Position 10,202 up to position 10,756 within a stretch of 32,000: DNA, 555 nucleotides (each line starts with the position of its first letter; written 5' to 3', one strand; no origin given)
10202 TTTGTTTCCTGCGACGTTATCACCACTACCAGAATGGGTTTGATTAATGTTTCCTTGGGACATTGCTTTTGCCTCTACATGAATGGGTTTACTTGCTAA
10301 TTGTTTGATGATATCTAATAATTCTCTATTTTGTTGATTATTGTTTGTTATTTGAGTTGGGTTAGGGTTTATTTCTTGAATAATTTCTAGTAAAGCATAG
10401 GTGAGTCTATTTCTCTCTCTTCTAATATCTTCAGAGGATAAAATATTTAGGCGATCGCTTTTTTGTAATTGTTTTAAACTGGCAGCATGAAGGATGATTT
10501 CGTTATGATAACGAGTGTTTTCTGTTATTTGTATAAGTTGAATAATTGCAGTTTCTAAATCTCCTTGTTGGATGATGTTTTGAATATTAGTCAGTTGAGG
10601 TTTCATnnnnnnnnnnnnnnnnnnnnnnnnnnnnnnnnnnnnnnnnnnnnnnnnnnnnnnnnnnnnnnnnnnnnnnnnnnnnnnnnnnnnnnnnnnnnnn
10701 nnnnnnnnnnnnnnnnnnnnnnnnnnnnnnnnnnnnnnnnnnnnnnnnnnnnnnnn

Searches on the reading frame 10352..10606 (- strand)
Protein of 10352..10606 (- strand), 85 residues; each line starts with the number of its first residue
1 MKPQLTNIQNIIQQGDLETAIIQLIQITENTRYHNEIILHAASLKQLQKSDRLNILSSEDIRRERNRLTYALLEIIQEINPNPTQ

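Call 39: search_protein_representatives(alignment_id=A3)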
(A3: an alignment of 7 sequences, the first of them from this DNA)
Query: 7 sequences, 85 profile positions. Proteins with E-value up to 0.001 (for the whole library): 885; up to 1e-10: 35; up to 1e-30: 2. The best 150 are listed.
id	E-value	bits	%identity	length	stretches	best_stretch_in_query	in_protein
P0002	5.5e-42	157.6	-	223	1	1-85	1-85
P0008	4.8e-40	151.4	-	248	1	1-85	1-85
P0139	3.9e-26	106.8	-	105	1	1-84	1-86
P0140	9.8e-24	99.1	-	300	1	1-84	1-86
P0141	1.1e-21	92.5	-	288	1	1-81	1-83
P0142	3.4e-19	84.5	-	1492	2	6-80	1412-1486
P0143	5.8e-18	80.6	-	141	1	1-83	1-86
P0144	1.6e-17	79.2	-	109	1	1-84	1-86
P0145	1.3e-16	76.3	-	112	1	1-81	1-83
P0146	2.1e-16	75.6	-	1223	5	2-80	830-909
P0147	2.1e-16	75.6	-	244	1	1-81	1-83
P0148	2.5e-15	72.1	-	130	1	4-82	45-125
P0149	2.6e-15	72.1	-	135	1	1-82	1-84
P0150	6.7e-15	70.8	-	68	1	1-53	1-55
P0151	8.6e-15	70.4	-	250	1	1-81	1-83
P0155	3.0e-14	68.7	-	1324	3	5-81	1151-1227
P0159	1.6e-12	63.2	-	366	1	1-81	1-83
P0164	3.7e-12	62.0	-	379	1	1-79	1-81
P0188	1.3e-09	53.9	-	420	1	1-79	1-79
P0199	4.5e-09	52.1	-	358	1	4-83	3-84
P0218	1.7e-08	50.2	-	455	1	1-80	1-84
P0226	2.8e-08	49.6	-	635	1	2-82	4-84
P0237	6.7e-08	48.3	-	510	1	5-83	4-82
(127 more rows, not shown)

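Call 43: search_protein_families(library=pfam, alignment_id=A5, max_evalue=0.001)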
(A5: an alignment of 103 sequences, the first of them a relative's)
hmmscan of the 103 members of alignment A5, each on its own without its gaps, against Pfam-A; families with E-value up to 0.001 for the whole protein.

A. member 1, P0140 (300 aa): 2 families
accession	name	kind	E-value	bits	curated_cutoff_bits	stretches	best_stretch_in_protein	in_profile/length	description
PF19964.5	EAD11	-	1.1e-16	61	26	1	8-82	6-80/80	Effector-associated domain 11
PF12770.12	CHAT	-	1.3e-08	35.1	24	1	123-263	107-258/289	CHAT domain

B. families by the number of members that match (of 103 scanned): 53 families (the first 25 are shown)
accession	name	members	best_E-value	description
PF19964.5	EAD11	103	4.6e-72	Effector-associated domain 11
PF13676.11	TIR_2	18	2.8e-28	TIR domain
PF01582.25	TIR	13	1.2e-13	TIR domain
PF12770.12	CHAT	10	2.6e-13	CHAT domain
PF01048.26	PNP_UDP_1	4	5.3e-21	Phosphorylase superfamily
PF13620.12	CarboxypepD_reg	4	6.7e-11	Carboxypeptidase regulatory-like domain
PF09603.15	Fib_succ_major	3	2e-25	Fibrobacter succinogenes major domain (Fib_succ_major)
PF13365.12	Trypsin_2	3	3.8e-19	Trypsin-like peptidase domain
PF13715.12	CarbopepD_reg_2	3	1.7e-07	CarboxypepD_reg-like domain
PF19960.5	EAD7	2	4.5e-17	Effector-associated domain 7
PF00656.27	Peptidase_C14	2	4.7e-14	Caspase domain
PF01471.23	PG_binding_1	2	1.1e-11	Putative peptidoglycan binding domain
PF13855.12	LRR_8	2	2.1e-11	Leucine rich repeat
PF00931.28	NB-ARC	2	6e-08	NB-ARC domain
PF01740.26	STAS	2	1.7e-07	STAS domain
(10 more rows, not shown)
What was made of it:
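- It occurs on TIR, CHAT, PNPase, trypsin, caspase and STAND proteins (call 43).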

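Call 55: find_encoding_contigs(protein=P0159, flank=8000, max_places=3)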
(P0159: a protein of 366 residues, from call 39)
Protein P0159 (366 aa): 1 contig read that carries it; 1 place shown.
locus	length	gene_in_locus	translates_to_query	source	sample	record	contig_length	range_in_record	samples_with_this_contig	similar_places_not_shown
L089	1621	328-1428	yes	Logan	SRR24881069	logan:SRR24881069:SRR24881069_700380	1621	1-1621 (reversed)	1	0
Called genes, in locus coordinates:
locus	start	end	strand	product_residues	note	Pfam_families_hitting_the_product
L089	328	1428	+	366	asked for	PF19964:EAD11, PF01048:PNP_UDP_1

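Call 85: list_cluster_members(proteins=[P0140, P0142, P0146, P0155, P0164, P0188, P0199, P0218, P0226, P0237])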
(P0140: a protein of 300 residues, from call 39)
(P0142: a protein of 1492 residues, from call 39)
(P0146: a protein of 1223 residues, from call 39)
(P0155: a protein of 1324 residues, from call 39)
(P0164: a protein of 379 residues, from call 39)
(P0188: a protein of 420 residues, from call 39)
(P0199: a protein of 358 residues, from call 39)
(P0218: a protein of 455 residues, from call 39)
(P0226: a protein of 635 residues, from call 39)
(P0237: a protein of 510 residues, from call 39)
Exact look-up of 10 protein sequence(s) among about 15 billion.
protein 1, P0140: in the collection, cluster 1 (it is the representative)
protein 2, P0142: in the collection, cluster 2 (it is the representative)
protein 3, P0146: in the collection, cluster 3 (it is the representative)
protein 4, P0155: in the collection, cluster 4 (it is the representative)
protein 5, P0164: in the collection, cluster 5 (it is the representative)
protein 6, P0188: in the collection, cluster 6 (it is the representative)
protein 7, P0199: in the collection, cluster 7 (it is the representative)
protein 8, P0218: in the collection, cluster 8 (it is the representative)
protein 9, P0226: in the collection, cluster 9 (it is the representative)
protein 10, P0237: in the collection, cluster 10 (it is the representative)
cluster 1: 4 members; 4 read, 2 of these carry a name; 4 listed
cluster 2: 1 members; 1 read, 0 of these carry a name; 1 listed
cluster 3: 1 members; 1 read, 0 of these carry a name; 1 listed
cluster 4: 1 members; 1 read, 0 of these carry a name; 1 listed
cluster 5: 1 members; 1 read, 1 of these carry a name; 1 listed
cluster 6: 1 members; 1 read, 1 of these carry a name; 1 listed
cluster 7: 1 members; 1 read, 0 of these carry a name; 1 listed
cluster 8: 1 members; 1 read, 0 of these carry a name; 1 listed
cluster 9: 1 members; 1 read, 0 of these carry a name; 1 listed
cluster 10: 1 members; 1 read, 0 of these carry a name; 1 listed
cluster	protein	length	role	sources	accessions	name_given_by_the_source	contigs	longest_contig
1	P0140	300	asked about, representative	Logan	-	-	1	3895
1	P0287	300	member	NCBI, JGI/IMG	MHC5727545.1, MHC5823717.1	MAG: CHAT domain-containing protein [Nostoc sp.]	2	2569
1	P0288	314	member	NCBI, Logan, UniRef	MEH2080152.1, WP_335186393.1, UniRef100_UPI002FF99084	MAG: CHAT domain-containing protein [Nostoc sp.] | CHAT domain-containing protein n=1 Tax=Nostoc sp. TaxID=1180 RepID=UPI002FF99084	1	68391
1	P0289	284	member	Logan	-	-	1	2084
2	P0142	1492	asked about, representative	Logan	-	-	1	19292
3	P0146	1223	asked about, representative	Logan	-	-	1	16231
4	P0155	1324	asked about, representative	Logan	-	-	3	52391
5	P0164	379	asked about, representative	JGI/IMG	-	nucleoside phosphorylase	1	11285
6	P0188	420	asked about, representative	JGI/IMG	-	hypothetical protein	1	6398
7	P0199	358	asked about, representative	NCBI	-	-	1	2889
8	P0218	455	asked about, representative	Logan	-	-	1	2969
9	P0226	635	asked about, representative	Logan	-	-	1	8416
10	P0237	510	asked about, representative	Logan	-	-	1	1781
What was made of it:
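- Tried and rejected: Cluster look-ups added little taxonomic information (call 85).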

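Call 86: find_encoding_contigs(protein=P0164, flank=8000, max_places=2)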
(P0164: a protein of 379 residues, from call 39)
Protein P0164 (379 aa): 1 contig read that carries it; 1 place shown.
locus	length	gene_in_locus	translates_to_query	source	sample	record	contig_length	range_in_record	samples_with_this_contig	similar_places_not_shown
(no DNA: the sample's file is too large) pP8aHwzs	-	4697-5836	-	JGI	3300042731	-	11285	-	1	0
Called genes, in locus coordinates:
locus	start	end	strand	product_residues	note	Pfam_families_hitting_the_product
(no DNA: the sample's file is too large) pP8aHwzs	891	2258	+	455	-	PF00005:ABC_tran, PF13304:AAA_21 (faint), PF13401:AAA_22 (faint)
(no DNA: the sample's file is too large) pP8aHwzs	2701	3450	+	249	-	-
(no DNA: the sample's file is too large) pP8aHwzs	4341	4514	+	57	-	-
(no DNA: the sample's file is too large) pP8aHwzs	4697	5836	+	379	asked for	PF19964:EAD11, PF01048:PNP_UDP_1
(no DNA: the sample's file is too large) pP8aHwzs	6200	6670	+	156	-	-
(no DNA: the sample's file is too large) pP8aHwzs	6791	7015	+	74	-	-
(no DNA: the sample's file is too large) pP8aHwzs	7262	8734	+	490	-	PF00580:UvrD-helicase (faint), PF13245:AAA_19 (faint)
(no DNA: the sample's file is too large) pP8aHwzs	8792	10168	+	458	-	-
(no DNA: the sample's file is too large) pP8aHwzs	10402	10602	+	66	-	-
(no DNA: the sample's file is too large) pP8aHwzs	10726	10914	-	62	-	-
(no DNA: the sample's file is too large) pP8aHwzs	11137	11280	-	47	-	-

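Call 87: find_encoding_contigs(protein=P0155, flank=8000, max_places=2)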
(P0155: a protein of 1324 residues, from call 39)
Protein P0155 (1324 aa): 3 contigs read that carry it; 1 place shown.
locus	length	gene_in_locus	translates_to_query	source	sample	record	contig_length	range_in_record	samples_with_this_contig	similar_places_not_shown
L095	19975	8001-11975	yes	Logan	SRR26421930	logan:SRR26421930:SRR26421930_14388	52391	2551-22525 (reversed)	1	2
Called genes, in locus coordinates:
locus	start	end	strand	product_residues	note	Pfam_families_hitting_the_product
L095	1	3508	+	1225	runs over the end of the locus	PF00656:Peptidase_C14, PF24096:DUF7379, PF02450:LCAT (weak)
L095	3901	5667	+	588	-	PF00656:Peptidase_C14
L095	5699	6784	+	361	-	PF00004:AAA, PF05729:NACHT (faint), PF07728:AAA_5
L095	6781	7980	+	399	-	-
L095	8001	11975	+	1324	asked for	PF00656:Peptidase_C14, PF19964:EAD11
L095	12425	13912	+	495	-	PF00089:Trypsin, PF13365:Trypsin_2, PF17820:PDZ_6 (faint), PF00595:PDZ, PF13180:PDZ_2, PF12812:PDZ_1 (weak)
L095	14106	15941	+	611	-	PF00149:Metallophos, PF06452:CBM9_1 (weak)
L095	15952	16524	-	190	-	PF03167:UDG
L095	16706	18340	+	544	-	PF00474:SSF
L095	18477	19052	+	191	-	PF00210:Ferritin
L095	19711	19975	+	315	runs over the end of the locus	PF01156:IU_nuc_hydro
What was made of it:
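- Closest known: EAD-coupled NTP-dependent conflict systems. Same: Partner-side EAD11 also occurs next to a MoxR-like ATPase (call 87).
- It also occurs on a caspase protein beside a MoxR-like ATPase (call 87).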
